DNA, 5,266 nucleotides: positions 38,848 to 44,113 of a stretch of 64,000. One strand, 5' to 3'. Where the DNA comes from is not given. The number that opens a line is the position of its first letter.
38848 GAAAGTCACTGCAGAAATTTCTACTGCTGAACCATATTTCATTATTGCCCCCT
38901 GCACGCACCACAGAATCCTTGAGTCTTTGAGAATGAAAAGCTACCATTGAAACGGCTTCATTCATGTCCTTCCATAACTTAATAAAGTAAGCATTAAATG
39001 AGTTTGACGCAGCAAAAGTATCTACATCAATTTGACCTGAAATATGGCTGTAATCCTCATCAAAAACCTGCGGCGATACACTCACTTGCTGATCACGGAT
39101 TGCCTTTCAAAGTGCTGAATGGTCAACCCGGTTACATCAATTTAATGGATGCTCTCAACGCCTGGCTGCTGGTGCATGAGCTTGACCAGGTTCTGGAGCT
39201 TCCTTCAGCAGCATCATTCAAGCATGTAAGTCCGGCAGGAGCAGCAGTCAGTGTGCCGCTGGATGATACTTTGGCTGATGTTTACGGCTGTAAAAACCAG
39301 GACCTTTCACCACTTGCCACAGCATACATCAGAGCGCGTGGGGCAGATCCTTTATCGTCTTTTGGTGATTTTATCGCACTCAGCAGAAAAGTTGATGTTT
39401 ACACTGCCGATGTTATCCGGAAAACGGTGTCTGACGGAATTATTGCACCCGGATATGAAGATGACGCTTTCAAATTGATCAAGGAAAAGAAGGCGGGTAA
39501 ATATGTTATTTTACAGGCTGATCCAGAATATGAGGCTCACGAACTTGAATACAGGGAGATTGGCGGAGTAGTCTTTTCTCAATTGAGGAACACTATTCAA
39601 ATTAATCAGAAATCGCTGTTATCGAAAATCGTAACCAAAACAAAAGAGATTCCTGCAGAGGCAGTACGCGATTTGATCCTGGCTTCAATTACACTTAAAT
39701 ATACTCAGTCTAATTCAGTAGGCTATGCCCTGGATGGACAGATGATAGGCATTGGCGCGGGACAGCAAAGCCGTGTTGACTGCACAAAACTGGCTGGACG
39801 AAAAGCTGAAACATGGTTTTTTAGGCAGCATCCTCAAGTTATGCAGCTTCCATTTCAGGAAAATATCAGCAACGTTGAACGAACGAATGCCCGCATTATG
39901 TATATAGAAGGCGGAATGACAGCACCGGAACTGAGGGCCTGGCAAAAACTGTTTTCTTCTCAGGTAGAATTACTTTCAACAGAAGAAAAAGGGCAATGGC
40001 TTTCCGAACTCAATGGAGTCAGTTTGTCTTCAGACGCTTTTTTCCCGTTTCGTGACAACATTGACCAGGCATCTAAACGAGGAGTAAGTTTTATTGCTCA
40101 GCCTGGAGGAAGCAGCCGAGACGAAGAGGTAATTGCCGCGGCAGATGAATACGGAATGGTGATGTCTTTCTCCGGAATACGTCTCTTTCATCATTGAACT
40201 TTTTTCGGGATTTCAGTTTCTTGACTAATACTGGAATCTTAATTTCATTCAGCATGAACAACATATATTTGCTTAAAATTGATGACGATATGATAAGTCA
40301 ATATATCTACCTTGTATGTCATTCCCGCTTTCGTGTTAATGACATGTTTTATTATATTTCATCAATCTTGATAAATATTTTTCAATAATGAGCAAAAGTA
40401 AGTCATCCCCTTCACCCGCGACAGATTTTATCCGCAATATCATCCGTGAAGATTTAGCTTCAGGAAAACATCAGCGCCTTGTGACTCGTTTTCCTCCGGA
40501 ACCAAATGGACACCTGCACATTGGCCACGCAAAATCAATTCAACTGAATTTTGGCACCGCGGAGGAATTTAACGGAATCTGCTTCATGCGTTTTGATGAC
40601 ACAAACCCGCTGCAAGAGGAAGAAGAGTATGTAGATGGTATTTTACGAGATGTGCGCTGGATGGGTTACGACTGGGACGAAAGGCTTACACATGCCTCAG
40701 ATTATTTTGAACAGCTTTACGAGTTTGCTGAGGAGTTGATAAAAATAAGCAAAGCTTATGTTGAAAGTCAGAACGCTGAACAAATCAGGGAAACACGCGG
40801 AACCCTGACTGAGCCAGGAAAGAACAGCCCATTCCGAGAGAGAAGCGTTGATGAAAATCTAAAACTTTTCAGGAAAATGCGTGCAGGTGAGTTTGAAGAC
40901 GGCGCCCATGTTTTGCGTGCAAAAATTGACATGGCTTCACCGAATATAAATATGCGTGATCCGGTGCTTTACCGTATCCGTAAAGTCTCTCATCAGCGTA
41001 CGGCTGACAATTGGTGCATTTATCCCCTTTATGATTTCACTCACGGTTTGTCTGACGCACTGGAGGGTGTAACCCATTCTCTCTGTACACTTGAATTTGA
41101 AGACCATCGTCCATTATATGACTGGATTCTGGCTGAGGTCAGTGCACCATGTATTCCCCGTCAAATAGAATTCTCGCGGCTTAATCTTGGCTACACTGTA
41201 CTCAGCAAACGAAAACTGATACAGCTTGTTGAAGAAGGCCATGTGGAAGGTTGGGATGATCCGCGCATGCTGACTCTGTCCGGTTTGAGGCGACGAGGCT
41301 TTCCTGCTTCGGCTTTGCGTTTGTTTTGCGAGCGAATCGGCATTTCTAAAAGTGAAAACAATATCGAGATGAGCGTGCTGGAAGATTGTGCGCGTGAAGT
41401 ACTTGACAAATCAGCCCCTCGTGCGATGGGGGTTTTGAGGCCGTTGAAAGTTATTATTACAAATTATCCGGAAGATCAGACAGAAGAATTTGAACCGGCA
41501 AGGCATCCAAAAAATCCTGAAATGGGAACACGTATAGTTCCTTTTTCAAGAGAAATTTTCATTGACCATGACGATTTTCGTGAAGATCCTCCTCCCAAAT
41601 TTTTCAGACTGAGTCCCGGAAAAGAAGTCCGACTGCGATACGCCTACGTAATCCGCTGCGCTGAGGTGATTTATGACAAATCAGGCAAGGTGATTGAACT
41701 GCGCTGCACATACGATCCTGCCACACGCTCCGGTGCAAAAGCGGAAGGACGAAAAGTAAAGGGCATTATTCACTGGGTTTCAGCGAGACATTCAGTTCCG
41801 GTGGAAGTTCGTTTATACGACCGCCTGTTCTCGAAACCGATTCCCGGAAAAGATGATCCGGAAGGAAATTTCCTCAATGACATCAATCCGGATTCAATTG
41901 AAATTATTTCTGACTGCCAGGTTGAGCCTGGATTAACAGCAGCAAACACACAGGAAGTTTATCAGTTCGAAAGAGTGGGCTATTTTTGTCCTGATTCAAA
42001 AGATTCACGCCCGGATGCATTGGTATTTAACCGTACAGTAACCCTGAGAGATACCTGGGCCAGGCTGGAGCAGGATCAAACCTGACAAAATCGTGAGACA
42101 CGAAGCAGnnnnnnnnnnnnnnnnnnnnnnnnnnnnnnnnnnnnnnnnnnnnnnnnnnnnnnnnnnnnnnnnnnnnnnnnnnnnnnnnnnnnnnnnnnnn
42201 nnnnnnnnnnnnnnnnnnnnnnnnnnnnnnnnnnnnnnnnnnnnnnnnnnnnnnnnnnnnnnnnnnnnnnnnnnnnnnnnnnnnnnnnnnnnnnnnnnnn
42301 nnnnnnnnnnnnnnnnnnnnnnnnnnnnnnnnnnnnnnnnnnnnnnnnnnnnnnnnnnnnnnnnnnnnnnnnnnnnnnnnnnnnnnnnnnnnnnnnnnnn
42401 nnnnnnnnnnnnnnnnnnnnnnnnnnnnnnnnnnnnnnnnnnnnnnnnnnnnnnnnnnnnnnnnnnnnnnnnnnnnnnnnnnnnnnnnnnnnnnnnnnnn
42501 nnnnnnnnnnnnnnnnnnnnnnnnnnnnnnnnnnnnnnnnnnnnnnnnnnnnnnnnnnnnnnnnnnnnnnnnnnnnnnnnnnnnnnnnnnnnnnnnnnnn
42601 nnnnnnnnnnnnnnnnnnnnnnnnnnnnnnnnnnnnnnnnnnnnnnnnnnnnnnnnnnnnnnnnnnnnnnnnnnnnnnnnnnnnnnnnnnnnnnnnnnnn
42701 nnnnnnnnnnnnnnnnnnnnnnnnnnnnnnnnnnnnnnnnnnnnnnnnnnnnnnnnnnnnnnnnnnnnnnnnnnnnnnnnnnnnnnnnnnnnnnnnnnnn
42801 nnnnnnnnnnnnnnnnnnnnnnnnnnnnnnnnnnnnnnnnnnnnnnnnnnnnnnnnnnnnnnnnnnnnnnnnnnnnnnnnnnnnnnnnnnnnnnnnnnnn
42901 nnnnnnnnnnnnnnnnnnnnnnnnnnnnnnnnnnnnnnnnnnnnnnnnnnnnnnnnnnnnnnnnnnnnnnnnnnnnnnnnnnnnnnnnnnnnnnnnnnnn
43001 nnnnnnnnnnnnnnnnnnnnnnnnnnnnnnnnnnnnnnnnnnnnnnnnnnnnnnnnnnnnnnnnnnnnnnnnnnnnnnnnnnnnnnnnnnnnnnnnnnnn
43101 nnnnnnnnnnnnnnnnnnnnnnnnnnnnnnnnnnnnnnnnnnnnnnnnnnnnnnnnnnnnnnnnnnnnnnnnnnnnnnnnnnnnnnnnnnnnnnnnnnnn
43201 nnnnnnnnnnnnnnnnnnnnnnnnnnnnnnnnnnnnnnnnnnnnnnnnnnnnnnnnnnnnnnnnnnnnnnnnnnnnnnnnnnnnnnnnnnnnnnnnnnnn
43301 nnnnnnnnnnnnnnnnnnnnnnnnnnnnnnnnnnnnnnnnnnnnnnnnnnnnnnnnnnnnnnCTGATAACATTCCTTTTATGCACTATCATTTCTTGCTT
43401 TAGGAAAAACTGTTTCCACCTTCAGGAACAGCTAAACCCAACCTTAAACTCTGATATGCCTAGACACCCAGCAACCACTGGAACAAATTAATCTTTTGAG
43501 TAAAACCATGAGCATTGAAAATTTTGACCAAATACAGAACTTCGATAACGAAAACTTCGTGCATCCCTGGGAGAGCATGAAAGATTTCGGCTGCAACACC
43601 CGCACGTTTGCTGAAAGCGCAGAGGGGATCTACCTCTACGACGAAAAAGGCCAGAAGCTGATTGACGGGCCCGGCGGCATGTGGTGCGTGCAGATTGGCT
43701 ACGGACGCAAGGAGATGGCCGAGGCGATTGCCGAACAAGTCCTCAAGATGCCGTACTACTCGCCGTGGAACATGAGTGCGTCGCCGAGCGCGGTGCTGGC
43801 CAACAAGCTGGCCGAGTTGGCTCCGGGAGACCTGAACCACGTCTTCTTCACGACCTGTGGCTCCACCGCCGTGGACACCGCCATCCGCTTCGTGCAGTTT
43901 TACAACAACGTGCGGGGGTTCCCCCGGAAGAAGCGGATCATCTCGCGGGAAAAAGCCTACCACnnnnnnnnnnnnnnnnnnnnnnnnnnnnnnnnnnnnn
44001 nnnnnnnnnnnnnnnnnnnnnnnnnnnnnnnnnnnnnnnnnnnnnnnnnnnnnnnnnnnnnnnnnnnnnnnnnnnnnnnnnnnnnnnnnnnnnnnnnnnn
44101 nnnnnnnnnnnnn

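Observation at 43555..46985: Abrupt 3.4-kb GC-rich block whose two edges fall inside coding sequences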

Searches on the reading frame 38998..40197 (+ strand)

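Call 6: search_protein_families(library=pfam, proteins=[window:38998-40197:+])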
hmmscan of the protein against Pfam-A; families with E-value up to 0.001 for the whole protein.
window:38998-40197:+ (399 aa): 1 family
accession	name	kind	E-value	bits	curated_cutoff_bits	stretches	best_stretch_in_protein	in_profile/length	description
PF01808.24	AICARFT_IMPCHas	-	3.6e-61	207.7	25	1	7-269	72-311/311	AICARFT/IMPCHase bienzyme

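Call 7: search_protein_families(library=ncbifam, proteins=[window:38998-40197:+])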
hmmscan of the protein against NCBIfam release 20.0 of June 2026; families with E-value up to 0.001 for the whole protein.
window:38998-40197:+ (399 aa): 3 families
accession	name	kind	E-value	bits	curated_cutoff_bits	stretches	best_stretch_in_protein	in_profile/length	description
NF005492.0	PRK07106.1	equivalog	2.2e-170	566.7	415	1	11-399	3-390/390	phosphoribosylaminoimidazolecarboxamide formyltransferase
TIGR00355.1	purH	equivalog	5.1e-88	296.1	528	1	8-399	203-511/511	bifunctional phosphoribosylaminoimidazolecarboxamide formyltransferase/IMP cyclohydrolase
NF002049.0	PRK00881.1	equivalog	5.4e-63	213.5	402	2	6-276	207-449/510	bifunctional phosphoribosylaminoimidazolecarboxamide formyltransferase/IMP cyclohydrolase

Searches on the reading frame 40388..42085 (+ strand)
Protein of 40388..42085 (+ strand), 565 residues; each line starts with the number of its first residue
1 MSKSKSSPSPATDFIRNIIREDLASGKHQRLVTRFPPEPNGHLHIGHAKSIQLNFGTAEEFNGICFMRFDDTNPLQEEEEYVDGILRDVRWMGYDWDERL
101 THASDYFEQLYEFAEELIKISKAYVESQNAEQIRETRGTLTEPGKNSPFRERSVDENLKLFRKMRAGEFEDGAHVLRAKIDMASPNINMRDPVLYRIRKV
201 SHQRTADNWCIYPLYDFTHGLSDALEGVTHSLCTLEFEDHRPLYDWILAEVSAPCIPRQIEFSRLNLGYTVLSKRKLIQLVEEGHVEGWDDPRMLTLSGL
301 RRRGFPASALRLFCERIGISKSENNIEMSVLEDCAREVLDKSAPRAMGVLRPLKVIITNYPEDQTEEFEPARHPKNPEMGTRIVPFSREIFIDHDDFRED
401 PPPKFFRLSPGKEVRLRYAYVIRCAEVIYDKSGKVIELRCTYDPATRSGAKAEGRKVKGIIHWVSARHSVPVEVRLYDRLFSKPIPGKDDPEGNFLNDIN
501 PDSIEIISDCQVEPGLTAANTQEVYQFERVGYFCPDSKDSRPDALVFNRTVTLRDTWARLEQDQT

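Call 6: search_protein_families(library=pfam, proteins=[window:40388-42085:+])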
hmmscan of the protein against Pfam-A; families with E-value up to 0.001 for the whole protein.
window:40388-42085:+ (565 aa): 3 families
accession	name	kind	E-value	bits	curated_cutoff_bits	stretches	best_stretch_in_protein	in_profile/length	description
PF00749.27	tRNA-synt_1c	-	2.5e-105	352.3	23.4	1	31-340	2-313/314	tRNA synthetases class I (E and Q), catalytic domain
PF03950.23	tRNA-synt_1c_C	-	4.9e-33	113.7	23.9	1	343-443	1-91/91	tRNA synthetases class I (E and Q), anti-codon binding domain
PF20974.2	tRNA-synt_1c_C2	-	1.9e-23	83.4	23.9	1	460-536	1-69/69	tRNA synthetases class I (E and Q), anti-codon binding domain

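Call 7: search_protein_families(library=ncbifam, proteins=[window:40388-42085:+])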
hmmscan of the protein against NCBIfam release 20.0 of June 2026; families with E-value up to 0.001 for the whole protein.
window:40388-42085:+ (565 aa): 9 families
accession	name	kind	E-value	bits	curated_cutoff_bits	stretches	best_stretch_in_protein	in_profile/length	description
NF011291.0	PRK14703.1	equivalog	2e-255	849.8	681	1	9-563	10-562/769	glutamine--tRNA ligase/YqeY domain fusion protein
TIGR00440.1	glnS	equivalog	2.9e-224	745.8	425.8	1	33-558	3-523/524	glutamine--tRNA ligase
TIGR00463.1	gltX_arch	equivalog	1.9e-108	363.4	401.75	1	21-546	84-556/560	glutamate--tRNA ligase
NF003169.0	PRK04156.1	equivalog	2.5e-91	307.1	516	1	22-547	93-564/567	glutamate--tRNA ligase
NF004315.1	PRK05710.1-4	equivalog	1.6e-16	60.6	250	1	33-136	1-104/274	tRNA glutamyl-Q(34) synthetase GluQRS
TIGR00464.1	gltX_bact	equivalog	2.3e-16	59.8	289.95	1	32-234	3-204/470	glutamate--tRNA ligase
NF004314.0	PRK05710.1-3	equivalog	7.6e-11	41.9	256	1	29-137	5-113/297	tRNA glutamyl-Q(34) synthetase GluQRS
TIGR03838.1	queuosine_YadB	equivalog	4.6e-10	39.3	276.7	1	32-141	2-113/272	tRNA glutamyl-Q(34) synthetase GluQRS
NF004312.0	PRK05710.1-1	equivalog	9.3e-07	28.5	453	1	26-139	9-122/306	tRNA glutamyl-Q(34) synthetase GluQRS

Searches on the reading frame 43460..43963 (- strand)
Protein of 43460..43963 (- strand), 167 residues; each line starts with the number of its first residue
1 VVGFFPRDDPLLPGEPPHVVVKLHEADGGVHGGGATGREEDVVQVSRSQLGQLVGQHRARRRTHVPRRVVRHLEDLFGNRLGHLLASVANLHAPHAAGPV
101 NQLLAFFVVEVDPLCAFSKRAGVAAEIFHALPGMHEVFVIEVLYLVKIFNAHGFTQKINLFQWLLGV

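Call 59: search_protein_families(library=pfam, proteins=[window:43460-43963:-], max_evalue=0.01)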
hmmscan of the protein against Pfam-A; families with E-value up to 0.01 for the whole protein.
window:43460-43963:- (167 aa): 0 families
